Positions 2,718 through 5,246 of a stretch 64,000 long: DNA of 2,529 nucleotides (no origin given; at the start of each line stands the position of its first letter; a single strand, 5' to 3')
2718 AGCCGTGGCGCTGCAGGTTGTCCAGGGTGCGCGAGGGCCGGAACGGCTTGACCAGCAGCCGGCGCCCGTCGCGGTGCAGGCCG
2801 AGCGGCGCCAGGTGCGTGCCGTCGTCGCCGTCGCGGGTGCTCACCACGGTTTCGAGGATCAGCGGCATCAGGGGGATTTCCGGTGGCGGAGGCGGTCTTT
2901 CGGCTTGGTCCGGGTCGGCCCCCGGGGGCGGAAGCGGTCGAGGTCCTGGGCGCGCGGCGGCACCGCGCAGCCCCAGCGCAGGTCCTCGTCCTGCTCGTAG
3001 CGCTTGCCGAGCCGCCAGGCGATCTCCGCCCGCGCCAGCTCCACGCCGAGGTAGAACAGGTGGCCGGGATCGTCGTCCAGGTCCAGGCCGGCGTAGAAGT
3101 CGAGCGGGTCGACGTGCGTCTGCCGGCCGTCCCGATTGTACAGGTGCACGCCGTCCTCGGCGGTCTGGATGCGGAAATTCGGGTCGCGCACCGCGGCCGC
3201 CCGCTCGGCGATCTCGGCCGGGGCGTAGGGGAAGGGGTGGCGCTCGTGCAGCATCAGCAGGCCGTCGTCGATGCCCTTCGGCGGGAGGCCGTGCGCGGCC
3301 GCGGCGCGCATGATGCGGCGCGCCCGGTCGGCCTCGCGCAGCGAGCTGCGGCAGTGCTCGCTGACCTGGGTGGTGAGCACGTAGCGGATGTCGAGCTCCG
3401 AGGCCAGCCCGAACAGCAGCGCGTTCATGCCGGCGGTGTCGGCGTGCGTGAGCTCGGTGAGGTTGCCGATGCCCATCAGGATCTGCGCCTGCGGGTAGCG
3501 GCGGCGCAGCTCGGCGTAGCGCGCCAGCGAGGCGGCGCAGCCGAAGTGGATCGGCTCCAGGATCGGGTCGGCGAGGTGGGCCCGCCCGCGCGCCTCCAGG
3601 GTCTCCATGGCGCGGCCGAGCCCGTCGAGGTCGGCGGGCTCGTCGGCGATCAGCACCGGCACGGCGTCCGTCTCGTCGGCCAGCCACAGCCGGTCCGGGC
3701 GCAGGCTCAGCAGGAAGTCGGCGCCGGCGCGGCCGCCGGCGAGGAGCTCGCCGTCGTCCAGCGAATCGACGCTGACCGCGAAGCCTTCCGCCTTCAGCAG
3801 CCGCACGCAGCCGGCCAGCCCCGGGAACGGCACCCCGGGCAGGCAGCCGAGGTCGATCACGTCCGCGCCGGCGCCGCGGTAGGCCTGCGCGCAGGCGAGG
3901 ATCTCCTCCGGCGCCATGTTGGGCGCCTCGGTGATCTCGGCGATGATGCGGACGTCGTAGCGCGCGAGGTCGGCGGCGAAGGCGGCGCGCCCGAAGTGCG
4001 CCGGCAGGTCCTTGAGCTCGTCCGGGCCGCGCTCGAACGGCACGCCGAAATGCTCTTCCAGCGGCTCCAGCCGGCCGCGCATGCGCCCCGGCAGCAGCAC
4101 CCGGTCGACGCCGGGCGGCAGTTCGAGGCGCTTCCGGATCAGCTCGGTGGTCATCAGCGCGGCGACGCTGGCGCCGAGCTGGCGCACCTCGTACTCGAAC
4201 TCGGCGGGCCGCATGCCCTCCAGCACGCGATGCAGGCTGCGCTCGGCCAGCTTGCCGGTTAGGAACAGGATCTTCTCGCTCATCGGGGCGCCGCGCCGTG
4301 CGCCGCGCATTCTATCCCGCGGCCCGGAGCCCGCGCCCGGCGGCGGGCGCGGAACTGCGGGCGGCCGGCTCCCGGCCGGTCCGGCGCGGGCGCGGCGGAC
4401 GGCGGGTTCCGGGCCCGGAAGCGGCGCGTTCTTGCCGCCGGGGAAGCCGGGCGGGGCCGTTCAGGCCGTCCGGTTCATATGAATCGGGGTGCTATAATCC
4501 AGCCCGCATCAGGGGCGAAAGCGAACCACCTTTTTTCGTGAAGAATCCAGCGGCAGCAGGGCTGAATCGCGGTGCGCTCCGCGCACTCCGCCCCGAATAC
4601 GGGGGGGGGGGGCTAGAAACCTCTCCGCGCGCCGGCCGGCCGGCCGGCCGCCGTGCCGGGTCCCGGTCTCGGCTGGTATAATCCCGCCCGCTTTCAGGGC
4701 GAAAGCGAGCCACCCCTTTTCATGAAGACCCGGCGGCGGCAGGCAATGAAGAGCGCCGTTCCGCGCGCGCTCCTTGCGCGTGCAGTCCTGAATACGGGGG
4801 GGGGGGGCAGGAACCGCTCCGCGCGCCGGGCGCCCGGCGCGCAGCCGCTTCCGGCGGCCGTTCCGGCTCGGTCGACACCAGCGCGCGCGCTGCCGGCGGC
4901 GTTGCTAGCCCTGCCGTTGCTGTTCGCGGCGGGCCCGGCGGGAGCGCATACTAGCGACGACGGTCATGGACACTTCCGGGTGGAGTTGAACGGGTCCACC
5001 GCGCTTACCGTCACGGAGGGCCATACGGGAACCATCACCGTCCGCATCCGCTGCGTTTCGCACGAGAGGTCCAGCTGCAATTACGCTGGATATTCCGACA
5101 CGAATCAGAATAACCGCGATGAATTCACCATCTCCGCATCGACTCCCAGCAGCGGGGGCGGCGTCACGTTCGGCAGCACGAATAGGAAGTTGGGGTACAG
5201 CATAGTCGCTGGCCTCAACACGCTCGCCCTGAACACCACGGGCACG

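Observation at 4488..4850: Conserved ~170-nt promoter/leader module with G11-G12 homopolymer in front of giant autotransporter genes (two tandem copies here, third at 30232-30454)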

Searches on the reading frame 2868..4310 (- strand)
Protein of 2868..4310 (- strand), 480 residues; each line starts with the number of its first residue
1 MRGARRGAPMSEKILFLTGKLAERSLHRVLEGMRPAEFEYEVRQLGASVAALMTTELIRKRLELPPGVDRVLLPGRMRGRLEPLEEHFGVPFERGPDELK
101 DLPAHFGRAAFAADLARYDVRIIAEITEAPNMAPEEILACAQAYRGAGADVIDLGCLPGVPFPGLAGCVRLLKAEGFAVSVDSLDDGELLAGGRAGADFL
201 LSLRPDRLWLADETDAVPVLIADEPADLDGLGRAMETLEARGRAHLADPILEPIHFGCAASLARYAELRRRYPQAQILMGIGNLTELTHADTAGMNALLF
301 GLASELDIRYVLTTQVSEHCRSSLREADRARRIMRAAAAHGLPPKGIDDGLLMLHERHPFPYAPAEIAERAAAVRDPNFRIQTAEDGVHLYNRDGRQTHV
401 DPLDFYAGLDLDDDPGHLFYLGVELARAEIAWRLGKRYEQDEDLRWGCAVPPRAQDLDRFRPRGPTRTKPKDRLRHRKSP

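Call 10: search_protein_families(library=pfam, proteins=[window:2868-4310:-])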
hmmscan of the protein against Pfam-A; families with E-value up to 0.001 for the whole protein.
window:2868-4310:- (480 aa): 2 families
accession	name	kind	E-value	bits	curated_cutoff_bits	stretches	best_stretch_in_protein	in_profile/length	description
PF20123.4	DUF6513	-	1.1e-34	119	23.9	1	12-97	1-86/86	Family of unknown function (DUF6513)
PF14251.12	PterinBD-DUF4346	-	2.4e-05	25.4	29.6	1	414-441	59-86/86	PterinBD-DUF4346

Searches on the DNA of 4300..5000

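Call 15: search_rna_families(source=window, start=4300, end=5000, threshold=evalue, max_evalue=10)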
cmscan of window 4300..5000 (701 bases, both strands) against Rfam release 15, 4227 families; matches with E-value up to 10: 2.
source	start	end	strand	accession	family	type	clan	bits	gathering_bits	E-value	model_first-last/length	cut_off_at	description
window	4614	4670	+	RF03771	mir-341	Gene; miRNA;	-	17.1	90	1.3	1-96/96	no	mir-341 microRNA precursor family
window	4673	4813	-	RF02042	HOTTIP_3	Gene; lncRNA;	-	9.1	50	0.93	202-353/353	no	HOXA transcript at the distal tip, conserved region 3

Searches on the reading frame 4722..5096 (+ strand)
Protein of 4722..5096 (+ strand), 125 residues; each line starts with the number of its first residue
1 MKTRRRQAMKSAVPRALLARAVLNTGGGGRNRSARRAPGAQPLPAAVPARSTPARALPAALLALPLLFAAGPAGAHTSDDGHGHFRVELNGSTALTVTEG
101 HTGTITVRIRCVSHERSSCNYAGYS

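Call 80: search_protein_families(library=pfam, proteins=[window:4722-5096:+], max_evalue=1)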
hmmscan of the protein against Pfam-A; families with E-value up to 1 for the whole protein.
seq(125 aa): 0 families
